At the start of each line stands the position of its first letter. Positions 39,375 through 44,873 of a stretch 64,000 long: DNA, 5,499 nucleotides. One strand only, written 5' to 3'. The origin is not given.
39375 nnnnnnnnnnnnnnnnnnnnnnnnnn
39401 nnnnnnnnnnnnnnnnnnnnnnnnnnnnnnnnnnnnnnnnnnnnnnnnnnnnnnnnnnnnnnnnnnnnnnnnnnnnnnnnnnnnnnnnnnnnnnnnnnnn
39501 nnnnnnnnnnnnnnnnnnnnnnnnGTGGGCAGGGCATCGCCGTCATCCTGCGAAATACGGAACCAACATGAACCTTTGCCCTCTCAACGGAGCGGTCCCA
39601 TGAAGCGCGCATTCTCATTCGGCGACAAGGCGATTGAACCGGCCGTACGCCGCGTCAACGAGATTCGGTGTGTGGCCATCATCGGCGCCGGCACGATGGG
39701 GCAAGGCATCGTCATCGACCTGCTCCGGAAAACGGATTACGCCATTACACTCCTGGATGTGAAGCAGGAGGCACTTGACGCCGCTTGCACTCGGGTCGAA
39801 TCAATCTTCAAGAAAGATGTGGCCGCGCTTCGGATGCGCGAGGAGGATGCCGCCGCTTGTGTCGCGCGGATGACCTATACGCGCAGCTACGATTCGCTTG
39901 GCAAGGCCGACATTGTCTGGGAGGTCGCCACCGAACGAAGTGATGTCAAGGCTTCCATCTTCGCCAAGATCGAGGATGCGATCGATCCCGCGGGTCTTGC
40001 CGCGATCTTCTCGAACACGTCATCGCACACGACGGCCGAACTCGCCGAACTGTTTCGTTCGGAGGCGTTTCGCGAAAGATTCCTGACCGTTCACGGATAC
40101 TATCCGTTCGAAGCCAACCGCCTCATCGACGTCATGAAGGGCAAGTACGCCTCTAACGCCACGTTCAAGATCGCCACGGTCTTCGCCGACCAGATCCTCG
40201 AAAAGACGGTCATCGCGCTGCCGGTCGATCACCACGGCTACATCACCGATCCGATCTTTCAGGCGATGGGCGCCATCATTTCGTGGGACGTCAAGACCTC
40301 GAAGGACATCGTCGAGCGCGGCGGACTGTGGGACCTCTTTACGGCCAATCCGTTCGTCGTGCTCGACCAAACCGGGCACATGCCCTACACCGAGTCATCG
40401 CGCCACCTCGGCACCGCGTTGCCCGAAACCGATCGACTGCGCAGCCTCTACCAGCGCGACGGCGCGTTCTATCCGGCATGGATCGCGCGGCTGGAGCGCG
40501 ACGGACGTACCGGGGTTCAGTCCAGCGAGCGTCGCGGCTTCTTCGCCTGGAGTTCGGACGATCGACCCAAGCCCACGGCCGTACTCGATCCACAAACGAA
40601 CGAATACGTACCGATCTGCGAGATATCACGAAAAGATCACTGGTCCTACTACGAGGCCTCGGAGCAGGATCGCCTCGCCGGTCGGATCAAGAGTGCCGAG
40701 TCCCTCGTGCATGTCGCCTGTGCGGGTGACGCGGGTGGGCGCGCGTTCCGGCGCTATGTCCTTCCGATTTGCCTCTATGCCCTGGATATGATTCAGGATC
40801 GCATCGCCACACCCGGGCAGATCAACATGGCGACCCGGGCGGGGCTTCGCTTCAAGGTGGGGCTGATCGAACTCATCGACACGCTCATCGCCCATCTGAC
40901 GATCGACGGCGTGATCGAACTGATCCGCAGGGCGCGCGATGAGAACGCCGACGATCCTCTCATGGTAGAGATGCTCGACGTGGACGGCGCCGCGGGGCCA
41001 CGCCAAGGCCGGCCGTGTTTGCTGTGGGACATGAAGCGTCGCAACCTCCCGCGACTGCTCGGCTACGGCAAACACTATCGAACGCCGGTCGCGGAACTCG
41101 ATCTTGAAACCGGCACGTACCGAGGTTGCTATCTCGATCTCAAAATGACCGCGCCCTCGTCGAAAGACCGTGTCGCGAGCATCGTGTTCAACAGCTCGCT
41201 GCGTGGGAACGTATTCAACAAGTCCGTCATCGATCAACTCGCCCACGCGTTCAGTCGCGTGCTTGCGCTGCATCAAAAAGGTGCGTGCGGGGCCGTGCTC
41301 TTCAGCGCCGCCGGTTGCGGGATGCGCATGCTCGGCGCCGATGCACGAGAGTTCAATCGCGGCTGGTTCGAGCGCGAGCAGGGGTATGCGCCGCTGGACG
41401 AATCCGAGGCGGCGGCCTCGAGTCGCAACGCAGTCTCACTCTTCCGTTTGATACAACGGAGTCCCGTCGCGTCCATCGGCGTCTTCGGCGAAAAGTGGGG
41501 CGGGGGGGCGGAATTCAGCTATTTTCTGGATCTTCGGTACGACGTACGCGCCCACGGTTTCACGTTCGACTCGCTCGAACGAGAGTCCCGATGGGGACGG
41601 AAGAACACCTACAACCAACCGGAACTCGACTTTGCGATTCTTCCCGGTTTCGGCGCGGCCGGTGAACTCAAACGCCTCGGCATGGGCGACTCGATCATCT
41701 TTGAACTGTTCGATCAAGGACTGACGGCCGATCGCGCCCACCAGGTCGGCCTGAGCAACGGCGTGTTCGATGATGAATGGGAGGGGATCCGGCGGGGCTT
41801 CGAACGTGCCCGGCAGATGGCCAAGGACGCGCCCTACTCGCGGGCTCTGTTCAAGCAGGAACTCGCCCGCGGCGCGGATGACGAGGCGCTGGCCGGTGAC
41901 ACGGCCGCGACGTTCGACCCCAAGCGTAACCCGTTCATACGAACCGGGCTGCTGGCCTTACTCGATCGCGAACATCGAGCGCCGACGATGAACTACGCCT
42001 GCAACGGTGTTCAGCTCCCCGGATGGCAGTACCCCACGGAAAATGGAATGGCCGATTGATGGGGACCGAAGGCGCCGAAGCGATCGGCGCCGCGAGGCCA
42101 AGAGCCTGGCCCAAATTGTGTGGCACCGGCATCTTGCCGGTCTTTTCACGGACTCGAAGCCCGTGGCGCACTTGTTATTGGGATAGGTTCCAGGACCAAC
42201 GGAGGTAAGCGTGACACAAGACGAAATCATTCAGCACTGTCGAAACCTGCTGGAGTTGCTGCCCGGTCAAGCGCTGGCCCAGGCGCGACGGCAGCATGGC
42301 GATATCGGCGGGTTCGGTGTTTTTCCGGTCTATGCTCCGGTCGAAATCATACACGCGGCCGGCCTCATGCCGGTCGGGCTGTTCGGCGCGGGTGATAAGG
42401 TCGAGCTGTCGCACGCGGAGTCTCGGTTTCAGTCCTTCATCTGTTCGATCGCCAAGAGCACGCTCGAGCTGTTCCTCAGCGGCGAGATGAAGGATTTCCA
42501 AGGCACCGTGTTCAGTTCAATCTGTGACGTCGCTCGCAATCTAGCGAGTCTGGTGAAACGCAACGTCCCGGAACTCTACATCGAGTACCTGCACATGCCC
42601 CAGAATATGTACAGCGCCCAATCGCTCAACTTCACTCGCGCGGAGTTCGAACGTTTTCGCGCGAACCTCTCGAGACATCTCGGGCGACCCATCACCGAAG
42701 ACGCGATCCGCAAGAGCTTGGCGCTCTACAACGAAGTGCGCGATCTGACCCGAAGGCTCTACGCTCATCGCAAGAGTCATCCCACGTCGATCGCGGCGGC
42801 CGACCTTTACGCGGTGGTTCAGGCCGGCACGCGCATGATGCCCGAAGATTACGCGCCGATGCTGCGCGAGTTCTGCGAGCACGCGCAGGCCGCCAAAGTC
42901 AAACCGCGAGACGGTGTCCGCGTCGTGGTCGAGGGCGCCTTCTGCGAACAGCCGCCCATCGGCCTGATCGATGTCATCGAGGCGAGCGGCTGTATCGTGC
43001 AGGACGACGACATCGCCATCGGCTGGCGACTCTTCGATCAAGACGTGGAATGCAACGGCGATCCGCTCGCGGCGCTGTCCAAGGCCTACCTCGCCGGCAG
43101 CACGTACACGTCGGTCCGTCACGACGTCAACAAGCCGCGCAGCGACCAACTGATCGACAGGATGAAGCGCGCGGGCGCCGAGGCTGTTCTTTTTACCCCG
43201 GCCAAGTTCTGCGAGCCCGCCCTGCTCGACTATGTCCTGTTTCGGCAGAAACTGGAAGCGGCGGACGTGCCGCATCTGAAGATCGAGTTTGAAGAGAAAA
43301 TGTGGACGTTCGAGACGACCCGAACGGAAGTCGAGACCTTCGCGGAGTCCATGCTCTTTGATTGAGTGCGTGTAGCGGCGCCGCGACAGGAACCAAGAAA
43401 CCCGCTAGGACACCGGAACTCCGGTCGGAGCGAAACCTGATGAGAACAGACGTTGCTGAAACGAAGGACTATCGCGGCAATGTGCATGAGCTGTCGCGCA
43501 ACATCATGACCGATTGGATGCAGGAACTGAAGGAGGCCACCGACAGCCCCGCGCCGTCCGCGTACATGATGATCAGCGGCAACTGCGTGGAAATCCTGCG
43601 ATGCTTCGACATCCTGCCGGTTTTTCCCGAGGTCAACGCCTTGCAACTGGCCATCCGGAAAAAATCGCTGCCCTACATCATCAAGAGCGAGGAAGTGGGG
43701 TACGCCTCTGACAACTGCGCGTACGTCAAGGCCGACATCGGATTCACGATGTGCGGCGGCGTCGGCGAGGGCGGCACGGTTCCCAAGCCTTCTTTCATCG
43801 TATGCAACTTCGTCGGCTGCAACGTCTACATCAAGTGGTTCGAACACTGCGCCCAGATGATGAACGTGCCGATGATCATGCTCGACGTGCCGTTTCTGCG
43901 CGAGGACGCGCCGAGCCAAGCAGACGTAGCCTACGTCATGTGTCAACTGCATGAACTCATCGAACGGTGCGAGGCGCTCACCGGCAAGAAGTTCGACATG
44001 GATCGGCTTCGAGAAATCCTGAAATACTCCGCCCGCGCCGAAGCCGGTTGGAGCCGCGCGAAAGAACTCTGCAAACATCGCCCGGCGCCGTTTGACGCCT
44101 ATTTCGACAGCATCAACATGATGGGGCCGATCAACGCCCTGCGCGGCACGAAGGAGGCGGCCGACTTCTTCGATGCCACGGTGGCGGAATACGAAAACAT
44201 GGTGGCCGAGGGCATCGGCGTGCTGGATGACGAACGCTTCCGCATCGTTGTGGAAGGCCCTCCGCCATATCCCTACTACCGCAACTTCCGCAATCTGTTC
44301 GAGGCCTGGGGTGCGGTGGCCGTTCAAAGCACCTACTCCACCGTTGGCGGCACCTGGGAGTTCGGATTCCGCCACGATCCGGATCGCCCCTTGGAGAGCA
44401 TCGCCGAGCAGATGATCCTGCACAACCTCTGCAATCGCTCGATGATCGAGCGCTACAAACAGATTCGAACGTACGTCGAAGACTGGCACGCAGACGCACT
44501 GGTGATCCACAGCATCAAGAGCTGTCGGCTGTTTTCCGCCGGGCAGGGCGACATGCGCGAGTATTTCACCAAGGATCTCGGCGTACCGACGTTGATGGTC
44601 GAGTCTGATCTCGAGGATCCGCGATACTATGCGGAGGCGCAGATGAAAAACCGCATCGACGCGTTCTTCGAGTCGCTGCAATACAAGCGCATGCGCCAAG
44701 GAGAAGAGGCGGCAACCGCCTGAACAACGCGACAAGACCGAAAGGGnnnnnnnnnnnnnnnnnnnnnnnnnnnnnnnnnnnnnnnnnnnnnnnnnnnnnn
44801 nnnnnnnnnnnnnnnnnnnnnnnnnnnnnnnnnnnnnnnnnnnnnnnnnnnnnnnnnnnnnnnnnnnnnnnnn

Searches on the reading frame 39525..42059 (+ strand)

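Call 52: search_protein_families(library=ncbifam, proteins=[window:39525-42059:+], max_evalue=1e-10)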
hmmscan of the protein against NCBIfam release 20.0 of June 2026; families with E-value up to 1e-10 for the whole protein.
window:39525-42059:+ (844 aa): 17 families
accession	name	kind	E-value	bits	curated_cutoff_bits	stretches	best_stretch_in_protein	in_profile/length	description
NF008727.0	PRK11730.1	equivalog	1.3e-30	106.4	870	1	42-230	308-489/717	fatty acid oxidation complex subunit alpha FadB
NF004699.0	PRK06035.1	equivalog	3.9e-30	105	500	1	46-281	2-236/294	3-hydroxyacyl-CoA dehydrogenase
NF006124.0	PRK08268.1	subfamily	4.2e-30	105.2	508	1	45-231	5-185/507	3-hydroxyacyl-CoA dehydrogenase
NF004474.0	PRK05808.1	subfamily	5.5e-30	104.6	408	1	47-245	3-193/283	3-hydroxybutyryl-CoA dehydrogenase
NF006722.0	PRK09260.1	equivalog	2.9e-28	98.9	429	1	49-244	4-192/289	3-hydroxyacyl-CoA dehydrogenase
NF005875.0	PRK07819.1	subfamily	7.4e-27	94.5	319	1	45-241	3-193/287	3-hydroxybutyryl-CoA dehydrogenase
NF005715.0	PRK07530.1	equivalog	8e-27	94.4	420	1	46-245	3-194/292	3-hydroxybutyryl-CoA dehydrogenase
TIGR02437.1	FadB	equivalog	1.9e-24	86.1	933.55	1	42-231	308-490/714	fatty acid oxidation complex subunit alpha FadB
NF006143.0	PRK08293.1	equivalog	1.3e-18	67.3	312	1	46-245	3-197/291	3-hydroxyacyl-CoA dehydrogenase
NF008363.0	PRK11154.1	equivalog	5.4e-18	64.5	869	1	44-242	306-497/708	fatty acid oxidation complex subunit alpha FadJ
TIGR02279.1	PaaC-3OHAcCoADH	equivalog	1.3e-17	63.9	669.4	1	48-208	6-160/503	3-hydroxyacyl-CoA dehydrogenase PaaH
NF006125.0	PRK08269.1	equivalog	5.5e-16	58.5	427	1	47-241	5-201/334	3-hydroxybutyryl-CoA dehydrogenase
TIGR02441.1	fa_ox_alpha_mit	equivalog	1.3e-15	56.6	964.65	1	45-249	333-529/737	fatty acid oxidation complex subunit alpha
NF004783.0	PRK06129.1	equivalog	7.7e-15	55.1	347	1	48-228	3-178/315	3-hydroxyacyl-CoA dehydrogenase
NF042925.1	FHMPC_DH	equivalog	2.8e-13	49.9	500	1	50-244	3-188/304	5-formyl-3-hydroxy-2-methylpyridine 4-carboxylate 5-dehydrogenase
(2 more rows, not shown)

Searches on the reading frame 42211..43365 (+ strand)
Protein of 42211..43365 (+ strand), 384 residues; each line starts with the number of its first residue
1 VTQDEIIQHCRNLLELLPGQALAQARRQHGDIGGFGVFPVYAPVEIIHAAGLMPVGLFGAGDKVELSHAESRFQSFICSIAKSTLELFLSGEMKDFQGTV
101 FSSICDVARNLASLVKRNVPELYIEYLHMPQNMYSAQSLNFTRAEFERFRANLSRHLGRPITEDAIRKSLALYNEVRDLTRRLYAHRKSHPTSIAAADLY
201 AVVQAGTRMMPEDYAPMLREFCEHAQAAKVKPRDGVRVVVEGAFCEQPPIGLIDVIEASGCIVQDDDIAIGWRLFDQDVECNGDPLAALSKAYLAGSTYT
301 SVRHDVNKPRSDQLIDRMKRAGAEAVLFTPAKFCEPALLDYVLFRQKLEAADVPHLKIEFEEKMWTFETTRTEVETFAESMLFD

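Call 52: search_protein_families(library=ncbifam, proteins=[window:42211-43365:+], max_evalue=1e-10)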
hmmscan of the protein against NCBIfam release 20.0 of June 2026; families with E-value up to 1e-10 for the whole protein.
window:42211-43365:+ (384 aa): 4 families
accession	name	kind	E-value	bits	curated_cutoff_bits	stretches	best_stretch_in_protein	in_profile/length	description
TIGR02263.1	benz_CoA_red_C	equivalog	1.8e-87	293.8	421.15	1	5-381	3-380/380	benzoyl-CoA reductase subunit C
NF052456.1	HyiscapDhHadC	equivalog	1.7e-58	198.3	700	1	32-380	28-371/372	(R)-2-hydroxyisocaproyl-CoA dehydratase subunit beta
NF040772.1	double_cubane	equivalog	4.2e-36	124.8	350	1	35-380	23-371/372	double-cubane-cluster-containing anaerobic reductase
TIGR03190.1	benz_CoA_bzdN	equivalog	3.1e-30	105.2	453.8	1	38-379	33-369/377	benzoyl-CoA reductase, bzd-type, subunit N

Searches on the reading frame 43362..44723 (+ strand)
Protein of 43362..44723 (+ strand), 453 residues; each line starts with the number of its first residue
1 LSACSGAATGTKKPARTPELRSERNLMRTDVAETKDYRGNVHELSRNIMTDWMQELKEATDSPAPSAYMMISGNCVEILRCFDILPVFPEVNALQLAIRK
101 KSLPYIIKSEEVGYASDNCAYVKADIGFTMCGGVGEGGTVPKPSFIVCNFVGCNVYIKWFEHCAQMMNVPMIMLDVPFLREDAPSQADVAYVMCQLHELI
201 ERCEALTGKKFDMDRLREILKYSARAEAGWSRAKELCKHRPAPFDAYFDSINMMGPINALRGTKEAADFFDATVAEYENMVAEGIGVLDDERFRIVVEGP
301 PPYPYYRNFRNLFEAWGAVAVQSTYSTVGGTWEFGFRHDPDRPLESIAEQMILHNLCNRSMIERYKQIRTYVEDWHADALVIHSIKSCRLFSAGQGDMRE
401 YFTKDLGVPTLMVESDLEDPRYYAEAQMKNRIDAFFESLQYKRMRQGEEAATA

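Call 37: search_protein_families(library=pfam, proteins=[window:43362-44723:+], max_evalue=0.00001)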
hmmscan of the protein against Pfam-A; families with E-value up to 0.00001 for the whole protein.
window:43362-44723:+ (453 aa): 1 family
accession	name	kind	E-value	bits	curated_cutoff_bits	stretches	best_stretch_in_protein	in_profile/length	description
PF06050.19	HGD-D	-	2.4e-68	231.6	28.4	1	76-439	6-342/342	2-hydroxyglutaryl-CoA dehydratase, D-component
